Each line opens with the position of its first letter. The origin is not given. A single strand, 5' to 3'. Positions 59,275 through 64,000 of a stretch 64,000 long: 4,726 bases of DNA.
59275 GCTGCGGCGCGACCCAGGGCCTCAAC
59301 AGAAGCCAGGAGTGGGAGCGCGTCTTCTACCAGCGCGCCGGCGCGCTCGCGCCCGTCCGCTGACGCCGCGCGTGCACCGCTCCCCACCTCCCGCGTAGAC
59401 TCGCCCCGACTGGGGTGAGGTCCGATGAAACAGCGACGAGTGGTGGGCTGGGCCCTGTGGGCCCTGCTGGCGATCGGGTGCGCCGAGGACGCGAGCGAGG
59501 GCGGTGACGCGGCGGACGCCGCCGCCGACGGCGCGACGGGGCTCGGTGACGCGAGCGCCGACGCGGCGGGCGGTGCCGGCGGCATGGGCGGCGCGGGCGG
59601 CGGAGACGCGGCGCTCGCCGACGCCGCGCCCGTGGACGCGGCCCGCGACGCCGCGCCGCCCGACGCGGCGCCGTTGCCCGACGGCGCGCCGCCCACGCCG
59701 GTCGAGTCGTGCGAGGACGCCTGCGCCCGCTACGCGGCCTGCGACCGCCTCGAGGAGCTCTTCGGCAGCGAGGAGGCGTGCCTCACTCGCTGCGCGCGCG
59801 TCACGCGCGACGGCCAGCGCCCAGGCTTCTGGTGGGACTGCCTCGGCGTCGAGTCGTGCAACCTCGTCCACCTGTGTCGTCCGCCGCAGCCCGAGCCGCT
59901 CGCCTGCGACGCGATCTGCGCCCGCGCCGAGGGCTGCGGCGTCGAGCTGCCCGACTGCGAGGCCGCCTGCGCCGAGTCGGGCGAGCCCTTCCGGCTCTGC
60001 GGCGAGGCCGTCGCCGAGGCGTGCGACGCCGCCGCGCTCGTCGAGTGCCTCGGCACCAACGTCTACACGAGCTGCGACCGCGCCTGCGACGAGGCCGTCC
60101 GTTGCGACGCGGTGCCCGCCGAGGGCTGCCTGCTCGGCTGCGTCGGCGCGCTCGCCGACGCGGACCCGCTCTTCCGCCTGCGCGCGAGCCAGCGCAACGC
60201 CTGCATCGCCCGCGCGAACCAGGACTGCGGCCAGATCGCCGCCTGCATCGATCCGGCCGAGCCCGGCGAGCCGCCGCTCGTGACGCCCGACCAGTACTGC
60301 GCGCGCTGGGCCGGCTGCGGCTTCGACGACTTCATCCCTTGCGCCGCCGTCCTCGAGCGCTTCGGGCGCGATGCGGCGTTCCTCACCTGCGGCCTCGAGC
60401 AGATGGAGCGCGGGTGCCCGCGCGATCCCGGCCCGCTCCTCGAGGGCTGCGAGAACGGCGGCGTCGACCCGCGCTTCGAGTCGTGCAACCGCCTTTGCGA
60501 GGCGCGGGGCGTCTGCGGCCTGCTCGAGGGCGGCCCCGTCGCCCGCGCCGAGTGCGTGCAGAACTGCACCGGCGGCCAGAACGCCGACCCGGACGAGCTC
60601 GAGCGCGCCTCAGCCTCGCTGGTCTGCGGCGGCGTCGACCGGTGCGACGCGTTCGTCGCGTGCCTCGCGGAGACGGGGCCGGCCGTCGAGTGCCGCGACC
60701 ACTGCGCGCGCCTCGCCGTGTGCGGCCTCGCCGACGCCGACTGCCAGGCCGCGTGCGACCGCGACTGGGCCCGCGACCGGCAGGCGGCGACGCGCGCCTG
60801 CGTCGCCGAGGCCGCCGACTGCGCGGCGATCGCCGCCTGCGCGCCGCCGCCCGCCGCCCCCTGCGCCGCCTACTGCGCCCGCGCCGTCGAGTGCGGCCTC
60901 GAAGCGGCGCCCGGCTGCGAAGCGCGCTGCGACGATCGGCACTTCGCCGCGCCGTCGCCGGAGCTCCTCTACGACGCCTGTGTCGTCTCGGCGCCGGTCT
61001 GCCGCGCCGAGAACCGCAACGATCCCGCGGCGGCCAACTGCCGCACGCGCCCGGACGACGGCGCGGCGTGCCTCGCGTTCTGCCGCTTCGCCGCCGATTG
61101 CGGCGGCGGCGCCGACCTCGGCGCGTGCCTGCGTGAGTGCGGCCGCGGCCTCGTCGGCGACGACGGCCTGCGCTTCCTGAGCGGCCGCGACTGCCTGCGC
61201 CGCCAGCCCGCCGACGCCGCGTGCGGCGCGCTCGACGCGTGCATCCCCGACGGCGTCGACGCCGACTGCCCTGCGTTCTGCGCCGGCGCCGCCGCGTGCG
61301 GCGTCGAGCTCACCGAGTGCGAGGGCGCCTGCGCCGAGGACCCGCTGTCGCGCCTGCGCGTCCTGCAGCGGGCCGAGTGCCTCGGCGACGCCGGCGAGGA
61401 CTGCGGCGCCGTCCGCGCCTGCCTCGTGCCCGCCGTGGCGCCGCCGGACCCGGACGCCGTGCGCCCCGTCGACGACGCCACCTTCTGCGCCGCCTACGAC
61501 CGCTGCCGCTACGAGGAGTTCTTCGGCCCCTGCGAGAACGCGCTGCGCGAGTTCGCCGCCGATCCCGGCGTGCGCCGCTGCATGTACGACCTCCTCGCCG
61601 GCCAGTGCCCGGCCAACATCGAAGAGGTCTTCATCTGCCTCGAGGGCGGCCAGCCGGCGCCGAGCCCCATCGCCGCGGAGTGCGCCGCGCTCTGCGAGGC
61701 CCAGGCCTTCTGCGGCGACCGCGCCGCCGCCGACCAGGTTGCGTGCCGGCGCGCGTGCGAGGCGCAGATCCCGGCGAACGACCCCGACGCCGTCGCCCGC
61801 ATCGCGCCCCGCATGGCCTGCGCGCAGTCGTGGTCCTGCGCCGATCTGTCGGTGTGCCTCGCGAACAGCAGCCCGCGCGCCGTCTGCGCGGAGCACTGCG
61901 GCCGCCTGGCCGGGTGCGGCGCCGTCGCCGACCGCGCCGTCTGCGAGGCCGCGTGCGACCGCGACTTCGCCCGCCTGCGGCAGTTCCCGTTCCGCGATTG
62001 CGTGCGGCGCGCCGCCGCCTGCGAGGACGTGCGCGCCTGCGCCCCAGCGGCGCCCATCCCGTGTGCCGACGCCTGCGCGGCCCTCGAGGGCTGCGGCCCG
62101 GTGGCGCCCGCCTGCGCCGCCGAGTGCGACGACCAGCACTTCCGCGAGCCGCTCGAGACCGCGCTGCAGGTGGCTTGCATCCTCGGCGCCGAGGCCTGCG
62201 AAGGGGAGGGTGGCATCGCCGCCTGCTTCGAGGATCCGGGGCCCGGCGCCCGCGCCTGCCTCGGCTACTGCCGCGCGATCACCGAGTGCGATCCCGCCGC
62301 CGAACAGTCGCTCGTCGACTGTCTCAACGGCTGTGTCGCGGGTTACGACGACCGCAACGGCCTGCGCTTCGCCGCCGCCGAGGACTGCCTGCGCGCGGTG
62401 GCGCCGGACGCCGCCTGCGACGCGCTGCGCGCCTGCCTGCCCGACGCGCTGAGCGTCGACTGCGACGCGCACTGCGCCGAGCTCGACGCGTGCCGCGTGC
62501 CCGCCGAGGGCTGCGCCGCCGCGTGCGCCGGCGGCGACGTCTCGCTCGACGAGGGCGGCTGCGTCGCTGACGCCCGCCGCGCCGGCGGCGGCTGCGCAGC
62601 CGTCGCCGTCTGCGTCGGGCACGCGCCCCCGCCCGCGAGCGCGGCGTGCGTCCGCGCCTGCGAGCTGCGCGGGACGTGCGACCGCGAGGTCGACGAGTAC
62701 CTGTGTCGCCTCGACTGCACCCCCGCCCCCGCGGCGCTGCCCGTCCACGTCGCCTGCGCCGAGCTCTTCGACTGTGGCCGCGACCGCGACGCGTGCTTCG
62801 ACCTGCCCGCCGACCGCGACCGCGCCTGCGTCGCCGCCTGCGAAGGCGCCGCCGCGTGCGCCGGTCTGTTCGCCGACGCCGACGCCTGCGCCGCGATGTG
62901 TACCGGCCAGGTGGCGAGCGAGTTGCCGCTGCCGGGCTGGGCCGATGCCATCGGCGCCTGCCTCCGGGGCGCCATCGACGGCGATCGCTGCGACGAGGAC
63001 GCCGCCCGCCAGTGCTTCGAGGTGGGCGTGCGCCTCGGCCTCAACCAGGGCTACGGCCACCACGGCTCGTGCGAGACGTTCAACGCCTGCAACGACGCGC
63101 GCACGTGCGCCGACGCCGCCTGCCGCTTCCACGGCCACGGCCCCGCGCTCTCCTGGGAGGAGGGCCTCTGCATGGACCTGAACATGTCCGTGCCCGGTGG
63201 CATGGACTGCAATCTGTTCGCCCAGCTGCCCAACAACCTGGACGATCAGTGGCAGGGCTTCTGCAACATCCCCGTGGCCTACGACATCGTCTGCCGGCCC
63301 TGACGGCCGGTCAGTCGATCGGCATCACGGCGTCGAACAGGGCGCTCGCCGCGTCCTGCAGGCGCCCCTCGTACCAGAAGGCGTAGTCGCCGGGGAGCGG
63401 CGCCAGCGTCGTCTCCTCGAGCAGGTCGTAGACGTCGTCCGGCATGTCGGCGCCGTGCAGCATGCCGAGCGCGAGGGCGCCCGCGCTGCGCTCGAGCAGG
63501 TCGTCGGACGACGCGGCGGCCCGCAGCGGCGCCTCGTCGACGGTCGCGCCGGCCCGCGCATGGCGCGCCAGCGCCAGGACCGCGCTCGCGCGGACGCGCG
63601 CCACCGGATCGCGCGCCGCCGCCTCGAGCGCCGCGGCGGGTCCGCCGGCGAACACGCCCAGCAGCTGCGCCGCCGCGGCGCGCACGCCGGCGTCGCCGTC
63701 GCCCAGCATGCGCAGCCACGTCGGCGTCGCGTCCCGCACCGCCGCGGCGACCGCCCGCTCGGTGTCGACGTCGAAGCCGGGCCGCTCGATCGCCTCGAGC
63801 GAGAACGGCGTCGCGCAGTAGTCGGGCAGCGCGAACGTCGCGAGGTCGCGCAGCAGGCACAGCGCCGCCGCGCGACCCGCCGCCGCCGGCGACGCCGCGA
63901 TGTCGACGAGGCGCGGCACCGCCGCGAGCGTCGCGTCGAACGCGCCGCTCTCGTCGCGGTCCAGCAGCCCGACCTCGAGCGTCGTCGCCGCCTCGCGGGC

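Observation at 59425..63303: Giant lipoprotein built from about 17 tandem 8-Cys modules with a twin C-x3-C core: an apparently undescribed repeat family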

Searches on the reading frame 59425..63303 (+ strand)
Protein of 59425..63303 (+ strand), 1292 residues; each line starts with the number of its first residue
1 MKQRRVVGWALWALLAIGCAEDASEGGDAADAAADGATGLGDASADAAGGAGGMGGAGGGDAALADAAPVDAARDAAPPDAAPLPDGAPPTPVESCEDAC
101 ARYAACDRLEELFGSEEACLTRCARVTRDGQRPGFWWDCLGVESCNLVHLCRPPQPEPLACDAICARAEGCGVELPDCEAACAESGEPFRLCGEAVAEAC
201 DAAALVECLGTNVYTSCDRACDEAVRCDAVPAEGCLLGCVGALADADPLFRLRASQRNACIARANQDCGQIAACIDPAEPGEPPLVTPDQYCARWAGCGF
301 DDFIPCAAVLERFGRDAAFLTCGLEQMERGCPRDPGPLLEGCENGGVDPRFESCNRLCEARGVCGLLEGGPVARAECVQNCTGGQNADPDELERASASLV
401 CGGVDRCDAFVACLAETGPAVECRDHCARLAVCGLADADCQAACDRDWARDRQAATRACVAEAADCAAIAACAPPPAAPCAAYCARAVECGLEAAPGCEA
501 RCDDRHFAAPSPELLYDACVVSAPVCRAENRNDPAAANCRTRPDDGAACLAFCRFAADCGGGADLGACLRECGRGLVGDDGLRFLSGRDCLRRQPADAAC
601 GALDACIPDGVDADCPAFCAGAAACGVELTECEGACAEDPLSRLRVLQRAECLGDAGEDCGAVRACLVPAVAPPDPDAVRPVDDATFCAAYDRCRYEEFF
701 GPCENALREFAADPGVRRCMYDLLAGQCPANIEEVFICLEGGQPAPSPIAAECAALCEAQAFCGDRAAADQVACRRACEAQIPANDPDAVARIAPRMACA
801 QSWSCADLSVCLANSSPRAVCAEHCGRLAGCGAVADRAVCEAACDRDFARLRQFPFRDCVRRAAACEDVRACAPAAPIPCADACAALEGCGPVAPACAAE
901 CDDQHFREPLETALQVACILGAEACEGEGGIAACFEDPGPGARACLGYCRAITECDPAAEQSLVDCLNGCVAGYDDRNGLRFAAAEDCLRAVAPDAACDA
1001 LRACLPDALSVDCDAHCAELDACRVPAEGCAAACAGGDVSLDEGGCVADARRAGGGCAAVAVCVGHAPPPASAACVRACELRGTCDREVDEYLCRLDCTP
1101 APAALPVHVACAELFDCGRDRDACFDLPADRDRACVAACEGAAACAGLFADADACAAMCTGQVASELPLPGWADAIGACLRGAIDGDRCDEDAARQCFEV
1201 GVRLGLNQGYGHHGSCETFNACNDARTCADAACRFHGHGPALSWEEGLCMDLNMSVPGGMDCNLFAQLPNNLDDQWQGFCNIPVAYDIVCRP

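Call 4: search_protein_families(library=pfam, proteins=[window:59425-63300:+], max_evalue=1)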
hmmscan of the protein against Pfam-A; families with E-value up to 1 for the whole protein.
window:59425-63300:+ (1292 aa): 0 families

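Call 5: search_protein_families(library=ncbifam, proteins=[window:59425-63300:+], max_evalue=1)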
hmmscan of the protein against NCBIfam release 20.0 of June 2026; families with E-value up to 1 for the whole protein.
window:59425-63300:+ (1292 aa): 0 families

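Call 8: find_homologous_proteins(query=window:59425-63300:+, max_evalue=0.001)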
Query window:59425-63300:+ (1292 aa): 29 proteins with E <= 0.001 among 8000 candidates.
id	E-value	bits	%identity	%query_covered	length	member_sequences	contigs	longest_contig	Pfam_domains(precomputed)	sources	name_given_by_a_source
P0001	0.0e+0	2878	100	100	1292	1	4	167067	-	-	-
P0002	0.0e+0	1646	62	94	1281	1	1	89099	-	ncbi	ncbi:MAG: hypothetical protein R3F60_27105 [bacterium]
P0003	0.0e+0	1594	62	95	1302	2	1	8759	-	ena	-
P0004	0.0e+0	1591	63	93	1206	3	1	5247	-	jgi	-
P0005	0.0e+0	1413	58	92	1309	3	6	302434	-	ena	-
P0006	0.0e+0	1394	58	87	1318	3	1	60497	-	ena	-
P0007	0.0e+0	1092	63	66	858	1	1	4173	-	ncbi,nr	ncbi:MAG: hypothetical protein KC613_05415, partial [Myxococcales bacterium]|nr:hypothetical protein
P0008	6.2e-268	911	46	92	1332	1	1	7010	-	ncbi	-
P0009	7.5e-266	904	46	93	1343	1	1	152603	-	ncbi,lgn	-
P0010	3.0e-242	826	45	87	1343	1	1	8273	-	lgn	-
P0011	1.8e-241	823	46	86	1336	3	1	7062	-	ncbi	ncbi:MAG: hypothetical protein R3F65_32480 [bacterium]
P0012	2.4e-236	806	44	92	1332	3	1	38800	-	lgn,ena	-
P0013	6.4e-231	788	43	93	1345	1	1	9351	-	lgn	-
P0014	2.6e-225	769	42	93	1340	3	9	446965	-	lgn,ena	-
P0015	1.7e-212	727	40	64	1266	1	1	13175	-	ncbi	-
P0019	2.4e-172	594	39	73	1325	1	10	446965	-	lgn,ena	-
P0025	5.1e-85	305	35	54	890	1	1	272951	-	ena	-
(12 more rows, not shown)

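Call 14: search_solved_structures(query=window:59425-63300:+, max_evalue=1, show_alignments=2)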
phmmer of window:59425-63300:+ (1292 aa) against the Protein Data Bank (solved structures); distinct sequences matched with E-value up to 1: 0.

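Call 23: find_encoding_contigs(protein=P0014, flank=10000, max_places=2)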
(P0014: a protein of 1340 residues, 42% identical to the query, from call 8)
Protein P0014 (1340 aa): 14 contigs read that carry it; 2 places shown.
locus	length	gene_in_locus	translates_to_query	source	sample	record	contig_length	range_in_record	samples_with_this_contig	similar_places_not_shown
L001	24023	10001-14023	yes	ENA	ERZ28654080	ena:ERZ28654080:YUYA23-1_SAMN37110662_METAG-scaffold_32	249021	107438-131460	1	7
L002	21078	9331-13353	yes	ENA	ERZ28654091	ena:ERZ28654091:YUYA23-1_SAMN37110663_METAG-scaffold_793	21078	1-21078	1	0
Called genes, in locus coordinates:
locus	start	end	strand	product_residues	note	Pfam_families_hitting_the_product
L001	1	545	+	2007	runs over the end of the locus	-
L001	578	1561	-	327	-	PF12146:Hydrolase_4 (faint), PF00326:Peptidase_S9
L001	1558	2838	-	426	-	PF13676:TIR_2, PF25302:NADase_transloc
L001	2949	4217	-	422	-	-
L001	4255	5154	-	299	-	PF13230:GATase_4, PF13522:GATase_6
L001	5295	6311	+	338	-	PF08545:ACP_syn_III (faint), PF08541:ACP_syn_III_C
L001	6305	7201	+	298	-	PF00561:Abhydrolase_1, PF12146:Hydrolase_4, PF12697:Abhydrolase_6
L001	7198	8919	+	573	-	PF00501:AMP-binding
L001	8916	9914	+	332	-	PF01073:3Beta_HSD, PF01370:Epimerase, PF02719:Polysacc_synt_2 (faint), PF04321:RmlD_sub_bind, PF05368:NmrA, PF13460:NAD_binding_10, PF16363:GDP_Man_Dehyd, PF07993:NAD_binding_4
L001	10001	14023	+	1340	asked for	-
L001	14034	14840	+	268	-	PF00294:PfkB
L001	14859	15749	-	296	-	PF00106:adh_short, PF08659:KR, PF13561:adh_short_C2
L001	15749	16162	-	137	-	-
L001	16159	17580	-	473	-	-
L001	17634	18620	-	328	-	PF00561:Abhydrolase_1, PF05728:UPF0227 (faint), PF12146:Hydrolase_4, PF07859:Abhydrolase_3 (weak), PF12697:Abhydrolase_6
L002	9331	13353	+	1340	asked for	-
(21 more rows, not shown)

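Call 24: find_encoding_contigs(protein=P0002, flank=10000, max_places=2)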
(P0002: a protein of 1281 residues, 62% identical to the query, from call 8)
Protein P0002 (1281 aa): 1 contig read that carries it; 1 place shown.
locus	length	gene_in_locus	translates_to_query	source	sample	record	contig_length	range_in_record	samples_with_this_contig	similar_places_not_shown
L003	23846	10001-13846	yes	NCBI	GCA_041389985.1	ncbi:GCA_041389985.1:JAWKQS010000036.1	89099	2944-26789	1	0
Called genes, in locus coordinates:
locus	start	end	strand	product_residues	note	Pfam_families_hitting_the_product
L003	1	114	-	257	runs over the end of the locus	-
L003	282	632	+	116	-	PF13744:HTH_37 (faint), PF12844:HTH_19 (weak), PF13560:HTH_31, PF01381:HTH_3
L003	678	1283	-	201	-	-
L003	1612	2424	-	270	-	-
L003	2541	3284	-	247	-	PF14200:RicinB_lectin_2 (weak)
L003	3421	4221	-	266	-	PF14200:RicinB_lectin_2 (faint)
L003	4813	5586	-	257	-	PF03372:Exo_endo_phos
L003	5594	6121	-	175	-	-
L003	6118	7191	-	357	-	PF06114:Peptidase_M78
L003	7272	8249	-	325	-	-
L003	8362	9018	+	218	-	PF21948:LplA-B_cat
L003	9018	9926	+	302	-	PF04055:Radical_SAM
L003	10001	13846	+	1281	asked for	-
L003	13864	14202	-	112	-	-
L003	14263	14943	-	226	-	PF01569:PAP2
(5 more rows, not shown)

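Call 30: search_protein_families(library=pfam, proteins=[P0005, P0014, P0019, P0025], max_evalue=1)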
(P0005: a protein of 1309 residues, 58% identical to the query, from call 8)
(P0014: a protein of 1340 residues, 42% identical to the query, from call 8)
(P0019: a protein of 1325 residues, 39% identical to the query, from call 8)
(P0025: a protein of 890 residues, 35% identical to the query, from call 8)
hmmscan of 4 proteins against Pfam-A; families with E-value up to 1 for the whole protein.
P0005 (1309 aa): 0 families

P0014 (1340 aa): 0 families

P0019 (1325 aa): 0 families

P0025 (890 aa): 0 families

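Call 44: find_related_loci(query=window:59425-63300:+, collection=genome_contigs, flank=6000)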
Query window:59425-63300:+ (1292 aa) in genome_contigs; peptide patterns used: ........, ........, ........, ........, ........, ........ (x = any residue, [..] = any of these).
33 stretches matched a pattern, but none encodes a relative of the query by tblastn (E <= 1e-3).

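Call 46: find_related_loci(query=A2, collection=genome_contigs, flank=6000)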
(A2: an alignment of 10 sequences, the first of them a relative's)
Query A2 (1292 aa) in genome_contigs; peptide patterns used: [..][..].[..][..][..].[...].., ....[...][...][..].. (x = any residue, [..] = any of these).
35 stretches matched a pattern; 13 encode a relative of the query (tblastn E <= 1e-3); 13 distinct loci.
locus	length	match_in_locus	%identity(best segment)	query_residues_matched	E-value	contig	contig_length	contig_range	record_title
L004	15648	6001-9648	62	75-1292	0e+0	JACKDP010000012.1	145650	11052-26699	MAG: Myxococcales bacterium isolate HK-STAS-MYXO-10 HK-STAS-MYXO-10_12, whole genome shotgun sequence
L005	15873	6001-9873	60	5-1292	0e+0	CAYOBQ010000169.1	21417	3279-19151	MAG TPA_asm: uncultured Nannocystaceae bacterium isolate SRP077602_co1_395 genome assembly, contig: NODE_7294_length_214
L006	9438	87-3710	59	91-1292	0e+0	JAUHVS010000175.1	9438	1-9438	MAG: bacterium isolate 1_bin.25 NODE_3312_length_9438_cov_0.794651, whole genome shotgun sequence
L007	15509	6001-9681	60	75-1292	0e+0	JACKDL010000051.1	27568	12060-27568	MAG: Myxococcales bacterium isolate HK-STAS-MYXO-6 HK-STAS-MYXO-6_51, whole genome shotgun sequence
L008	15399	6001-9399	59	69-1198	0e+0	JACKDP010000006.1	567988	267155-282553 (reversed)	MAG: Myxococcales bacterium isolate HK-STAS-MYXO-10 HK-STAS-MYXO-10_6, whole genome shotgun sequence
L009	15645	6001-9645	62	75-1292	0e+0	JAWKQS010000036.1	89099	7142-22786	MAG: bacterium isolate ABC2.71 ABC2.71.fa-36, whole genome shotgun sequence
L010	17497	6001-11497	44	9-1199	0e+0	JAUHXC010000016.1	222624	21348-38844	MAG: bacterium isolate 2_bin.46 NODE_102_length_222624_cov_7.587289, whole genome shotgun sequence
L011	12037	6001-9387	42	9-1199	0e+0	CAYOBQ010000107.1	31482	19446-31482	MAG TPA_asm: uncultured Nannocystaceae bacterium isolate SRP077602_co1_395 genome assembly, contig: NODE_4039_length_314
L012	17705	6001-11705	44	35-1218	0e+0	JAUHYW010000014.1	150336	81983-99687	MAG: bacterium isolate 3_bin.88 NODE_202_length_150336_cov_2.577369, whole genome shotgun sequence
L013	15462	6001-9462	35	5-1198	5e-154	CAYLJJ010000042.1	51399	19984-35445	MAG TPA_asm: uncultured Nannocystaceae bacterium isolate binchicken_co141_483 genome assembly, contig: NODE_2781_length_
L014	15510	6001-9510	39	85-1230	2e-151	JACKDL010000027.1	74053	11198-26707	MAG: Myxococcales bacterium isolate HK-STAS-MYXO-6 HK-STAS-MYXO-6_27, whole genome shotgun sequence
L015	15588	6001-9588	33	1-1071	1e-125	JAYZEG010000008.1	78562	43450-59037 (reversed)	MAG: Myxococcota bacterium isolate XB_MAG137 DB_MAG137_0008, whole genome shotgun sequence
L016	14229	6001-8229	41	93-1081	2e-121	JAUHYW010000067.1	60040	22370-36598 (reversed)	MAG: bacterium isolate 3_bin.88 NODE_789_length_60040_cov_2.532355, whole genome shotgun sequence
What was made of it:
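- Genomes carry two or more paralogues with different heads (call 46).
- Tried and rejected: An alignment of close homologues worked (call 46).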

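Call 63: find_encoding_contigs(protein=window:59425-63303:+, flank=1000, max_places=4)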
Protein window:59425-63303:+ (1292 aa): 4 contigs read that carry it; 3 places shown.
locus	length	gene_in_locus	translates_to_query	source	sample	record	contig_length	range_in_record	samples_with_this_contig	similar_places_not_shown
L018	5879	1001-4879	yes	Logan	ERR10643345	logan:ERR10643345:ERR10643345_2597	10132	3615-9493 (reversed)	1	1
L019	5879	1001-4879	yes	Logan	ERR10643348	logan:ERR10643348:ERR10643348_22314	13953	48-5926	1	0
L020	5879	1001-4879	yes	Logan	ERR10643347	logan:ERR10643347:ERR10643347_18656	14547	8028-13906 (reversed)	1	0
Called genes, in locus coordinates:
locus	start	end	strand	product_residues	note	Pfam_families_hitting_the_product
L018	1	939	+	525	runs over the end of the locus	?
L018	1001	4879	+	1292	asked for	-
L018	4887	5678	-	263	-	PF13646:HEAT_2 (faint), PF02985:HEAT (faint)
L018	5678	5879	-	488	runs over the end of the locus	-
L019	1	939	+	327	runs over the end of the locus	?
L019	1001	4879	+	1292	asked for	-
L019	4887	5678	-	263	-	PF13646:HEAT_2 (faint), PF02985:HEAT (faint)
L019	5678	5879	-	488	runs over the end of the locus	-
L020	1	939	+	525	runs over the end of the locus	?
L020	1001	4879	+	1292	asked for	-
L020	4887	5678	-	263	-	PF13646:HEAT_2 (faint), PF02985:HEAT (faint)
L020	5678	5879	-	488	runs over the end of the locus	-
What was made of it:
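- Checked: The same 1292-aa product was assembled independently from three sequencing runs (call 63), so the array is not an assembly artefact.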

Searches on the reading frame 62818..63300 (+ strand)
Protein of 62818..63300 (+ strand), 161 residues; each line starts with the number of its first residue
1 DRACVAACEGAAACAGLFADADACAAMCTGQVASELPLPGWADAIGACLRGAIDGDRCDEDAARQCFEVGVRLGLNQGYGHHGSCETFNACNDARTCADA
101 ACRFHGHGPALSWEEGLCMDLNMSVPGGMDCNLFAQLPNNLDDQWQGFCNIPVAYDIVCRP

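Call 54: search_solved_structures(query=A3, max_evalue=10, show_alignments=2)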
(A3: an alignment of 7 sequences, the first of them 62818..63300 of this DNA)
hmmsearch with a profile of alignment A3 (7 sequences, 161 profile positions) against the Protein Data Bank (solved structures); distinct sequences matched with E-value up to 10: 0.

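Call 58: predict_structure(alignment_id=A3)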
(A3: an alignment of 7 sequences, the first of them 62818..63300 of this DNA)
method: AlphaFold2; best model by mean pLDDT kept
length: 161 residues; sequences in the alignment: 7
mean_pLDDT: 51.6   pTM: 0.41
mean pLDDT of the five models: 51.6, 42.9, 39.7, 39.7, 37.9
residues with pLDDT >= 90: 0; 70-90: 0; 50-70: 105; < 50: 56
segments of 3 or more residues with pLDDT < 50: 14-17, 35-37, 52-54, 56-58, 75-92, 125-128, 138-153
pLDDT, mean of each block of 10 residues (from residue 1): 57 52 58 50 54 48 55 46 38 52 61 60 53 52 40 51 55
secondary structure, 60 per line:
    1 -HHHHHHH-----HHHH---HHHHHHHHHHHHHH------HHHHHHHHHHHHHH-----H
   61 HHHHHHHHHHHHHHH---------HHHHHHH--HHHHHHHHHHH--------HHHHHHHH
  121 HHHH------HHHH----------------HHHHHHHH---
elements in order: H2-8 H14-17 H21-34 H41-54 H60-75 H85-91 H94-104 H113-124 H131-134 H151-158
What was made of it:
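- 63019..63300 (+): C-terminal 8-Cys head, type 1 (aa 1199-1292), with invariant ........, PGGMDC and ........[IV]VC. Fold unresolved (AF2 pLDDT 52, call 58)
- The head fold could not be predicted (pLDDT 52, call 58) and matches nothing known, so 'binding head' is an inference from conservation and swapping.
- Tried and rejected: AF2 with the only 7 available sequences gave pLDDT 52 (call 58).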

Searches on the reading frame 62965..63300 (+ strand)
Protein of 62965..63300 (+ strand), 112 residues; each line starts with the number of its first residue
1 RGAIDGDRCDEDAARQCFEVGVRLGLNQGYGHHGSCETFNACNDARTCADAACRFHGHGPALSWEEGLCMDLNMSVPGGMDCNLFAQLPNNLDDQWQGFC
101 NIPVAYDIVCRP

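Call 30: search_protein_families(library=pfam, proteins=[window:62965-63300:+], max_evalue=1)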
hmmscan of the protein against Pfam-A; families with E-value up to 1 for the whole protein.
window:62965-63300:+ (112 aa): 0 families

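Call 37: find_homologous_proteins(query=window:63016-63300:+, max_evalue=0.01)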
Query window:63016-63300:+ (95 aa): 2 proteins with E <= 0.01 among 2 candidates.
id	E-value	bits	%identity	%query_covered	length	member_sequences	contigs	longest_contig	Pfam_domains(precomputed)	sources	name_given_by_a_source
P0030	6.5e-48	179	82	98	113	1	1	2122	-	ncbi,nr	ncbi:MAG: hypothetical protein KC549_16880, partial [Myxococcales bacterium]|nr:hypothetical protein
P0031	3.8e-43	164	75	96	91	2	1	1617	-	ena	-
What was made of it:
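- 63019..63300 (+): Found only in this orthologue group (call 37).
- Tried and rejected: Only two fragments were found, both of the same orthologue type (call 37).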

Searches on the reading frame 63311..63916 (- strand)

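Call 21: search_protein_families(library=pfam, proteins=[window:63311-63916:-], max_evalue=0.001)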
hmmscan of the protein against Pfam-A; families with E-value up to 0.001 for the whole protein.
window:63311-63916:- (201 aa): 2 families
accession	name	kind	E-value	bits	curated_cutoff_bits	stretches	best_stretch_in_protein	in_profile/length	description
PF02985.28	HEAT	-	1.9e-06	28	23.5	0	65-90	3-28/31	HEAT repeat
PF13646.12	HEAT_2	-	1.2e-05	26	27.7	1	61-117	30-88/88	HEAT repeats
